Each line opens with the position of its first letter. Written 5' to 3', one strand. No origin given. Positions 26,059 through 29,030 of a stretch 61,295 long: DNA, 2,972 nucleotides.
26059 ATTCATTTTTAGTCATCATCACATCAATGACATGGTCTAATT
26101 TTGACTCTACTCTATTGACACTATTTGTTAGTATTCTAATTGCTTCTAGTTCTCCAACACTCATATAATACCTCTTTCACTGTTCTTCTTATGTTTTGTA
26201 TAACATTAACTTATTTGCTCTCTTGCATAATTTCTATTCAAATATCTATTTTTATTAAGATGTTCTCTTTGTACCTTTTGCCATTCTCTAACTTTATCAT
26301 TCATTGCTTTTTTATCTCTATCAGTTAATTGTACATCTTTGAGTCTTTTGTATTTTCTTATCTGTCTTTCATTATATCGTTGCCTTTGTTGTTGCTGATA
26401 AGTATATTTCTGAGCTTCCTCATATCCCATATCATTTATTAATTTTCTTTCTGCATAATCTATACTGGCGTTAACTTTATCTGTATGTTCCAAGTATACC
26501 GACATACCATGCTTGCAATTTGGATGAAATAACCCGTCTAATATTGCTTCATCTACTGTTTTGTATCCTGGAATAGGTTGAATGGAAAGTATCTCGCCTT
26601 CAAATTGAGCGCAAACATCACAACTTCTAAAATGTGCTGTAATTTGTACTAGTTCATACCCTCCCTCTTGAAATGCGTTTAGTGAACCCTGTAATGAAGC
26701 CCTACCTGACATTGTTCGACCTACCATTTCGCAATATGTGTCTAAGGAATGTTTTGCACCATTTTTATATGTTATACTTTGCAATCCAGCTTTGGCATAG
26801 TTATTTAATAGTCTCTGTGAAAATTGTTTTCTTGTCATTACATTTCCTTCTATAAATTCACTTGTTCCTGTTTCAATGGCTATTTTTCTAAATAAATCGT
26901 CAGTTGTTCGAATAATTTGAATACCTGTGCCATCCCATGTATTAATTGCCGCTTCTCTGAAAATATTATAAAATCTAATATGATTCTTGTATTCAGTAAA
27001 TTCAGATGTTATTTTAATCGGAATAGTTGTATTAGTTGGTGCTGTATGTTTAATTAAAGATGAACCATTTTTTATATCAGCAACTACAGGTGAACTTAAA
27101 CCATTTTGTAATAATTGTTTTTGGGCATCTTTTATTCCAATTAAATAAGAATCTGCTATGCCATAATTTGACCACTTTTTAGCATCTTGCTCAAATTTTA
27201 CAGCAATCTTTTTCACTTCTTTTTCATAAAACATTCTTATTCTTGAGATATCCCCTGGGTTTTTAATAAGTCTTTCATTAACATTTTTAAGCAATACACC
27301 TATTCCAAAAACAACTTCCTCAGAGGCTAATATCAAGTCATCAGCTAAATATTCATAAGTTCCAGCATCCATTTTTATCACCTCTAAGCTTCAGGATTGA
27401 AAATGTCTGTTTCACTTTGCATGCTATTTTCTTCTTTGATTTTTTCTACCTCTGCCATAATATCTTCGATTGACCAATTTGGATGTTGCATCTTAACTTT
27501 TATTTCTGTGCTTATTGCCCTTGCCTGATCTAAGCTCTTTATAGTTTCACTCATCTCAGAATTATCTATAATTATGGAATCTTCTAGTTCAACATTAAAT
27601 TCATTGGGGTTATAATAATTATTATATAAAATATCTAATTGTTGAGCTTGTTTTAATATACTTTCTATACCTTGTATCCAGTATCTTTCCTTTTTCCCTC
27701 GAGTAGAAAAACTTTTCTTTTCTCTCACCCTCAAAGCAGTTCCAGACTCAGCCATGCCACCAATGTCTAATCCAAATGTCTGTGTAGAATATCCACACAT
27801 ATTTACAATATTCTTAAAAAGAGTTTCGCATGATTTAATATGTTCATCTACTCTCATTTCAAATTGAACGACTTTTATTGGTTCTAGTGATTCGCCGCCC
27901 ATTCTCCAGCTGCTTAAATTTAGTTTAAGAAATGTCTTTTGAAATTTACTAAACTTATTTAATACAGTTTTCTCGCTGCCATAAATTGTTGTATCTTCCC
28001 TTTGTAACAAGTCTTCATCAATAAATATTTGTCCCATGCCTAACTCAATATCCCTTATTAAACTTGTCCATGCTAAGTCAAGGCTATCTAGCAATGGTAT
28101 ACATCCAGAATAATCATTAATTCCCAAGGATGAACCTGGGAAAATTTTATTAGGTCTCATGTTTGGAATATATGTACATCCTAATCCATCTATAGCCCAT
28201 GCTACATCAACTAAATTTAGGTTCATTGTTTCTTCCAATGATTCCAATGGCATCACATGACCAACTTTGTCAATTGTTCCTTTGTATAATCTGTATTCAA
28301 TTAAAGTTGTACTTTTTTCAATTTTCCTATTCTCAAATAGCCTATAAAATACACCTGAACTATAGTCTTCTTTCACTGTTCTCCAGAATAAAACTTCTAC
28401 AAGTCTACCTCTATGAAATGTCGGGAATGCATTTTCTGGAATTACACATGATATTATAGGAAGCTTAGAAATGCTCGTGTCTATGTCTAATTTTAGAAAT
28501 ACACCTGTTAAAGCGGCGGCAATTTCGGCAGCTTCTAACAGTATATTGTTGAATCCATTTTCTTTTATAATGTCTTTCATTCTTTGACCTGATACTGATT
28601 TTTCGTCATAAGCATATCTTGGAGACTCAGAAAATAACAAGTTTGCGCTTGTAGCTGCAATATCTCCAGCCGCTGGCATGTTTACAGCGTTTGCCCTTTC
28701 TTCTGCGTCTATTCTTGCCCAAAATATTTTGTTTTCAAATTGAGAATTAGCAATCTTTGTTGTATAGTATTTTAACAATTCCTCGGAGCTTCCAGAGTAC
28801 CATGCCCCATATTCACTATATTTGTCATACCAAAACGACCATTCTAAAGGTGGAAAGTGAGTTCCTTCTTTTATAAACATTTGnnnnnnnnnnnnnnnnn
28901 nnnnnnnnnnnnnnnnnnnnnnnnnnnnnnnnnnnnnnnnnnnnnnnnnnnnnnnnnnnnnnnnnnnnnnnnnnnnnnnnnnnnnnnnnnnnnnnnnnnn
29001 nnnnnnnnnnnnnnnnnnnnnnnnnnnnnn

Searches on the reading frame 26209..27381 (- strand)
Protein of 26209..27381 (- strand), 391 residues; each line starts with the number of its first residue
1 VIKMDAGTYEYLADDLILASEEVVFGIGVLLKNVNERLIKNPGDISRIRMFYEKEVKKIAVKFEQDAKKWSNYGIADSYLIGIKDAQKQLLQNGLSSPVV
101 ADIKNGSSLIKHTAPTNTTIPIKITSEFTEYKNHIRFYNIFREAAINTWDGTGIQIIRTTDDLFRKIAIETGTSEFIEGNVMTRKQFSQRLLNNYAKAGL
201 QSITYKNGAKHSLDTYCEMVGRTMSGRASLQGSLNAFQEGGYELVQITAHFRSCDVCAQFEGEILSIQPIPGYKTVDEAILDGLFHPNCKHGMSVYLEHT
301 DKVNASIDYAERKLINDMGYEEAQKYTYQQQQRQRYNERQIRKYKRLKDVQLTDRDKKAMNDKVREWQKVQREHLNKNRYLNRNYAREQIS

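Call 34: search_protein_families(library=pfam, proteins=[window:26209-27381:-], max_evalue=0.01)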
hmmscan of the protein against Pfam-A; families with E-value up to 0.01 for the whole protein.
window:26209-27381:- (391 aa): 1 family
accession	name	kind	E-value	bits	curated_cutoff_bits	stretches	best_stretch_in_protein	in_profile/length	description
PF06152.16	Phage_min_cap2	-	1.7e-34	119.8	26.3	1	146-376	136-366/366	Phage minor capsid protein 2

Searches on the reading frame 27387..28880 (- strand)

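Call 34: search_protein_families(library=pfam, proteins=[window:27387-28880:-], max_evalue=0.01)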
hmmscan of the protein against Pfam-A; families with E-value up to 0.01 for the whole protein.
window:27387-28880:- (498 aa): 1 family
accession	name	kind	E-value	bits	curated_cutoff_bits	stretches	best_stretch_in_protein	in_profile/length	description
PF05133.19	SPP1_portal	-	2e-21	76.9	25.5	1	33-490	16-415/416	Phage portal protein, SPP1 Gp6-like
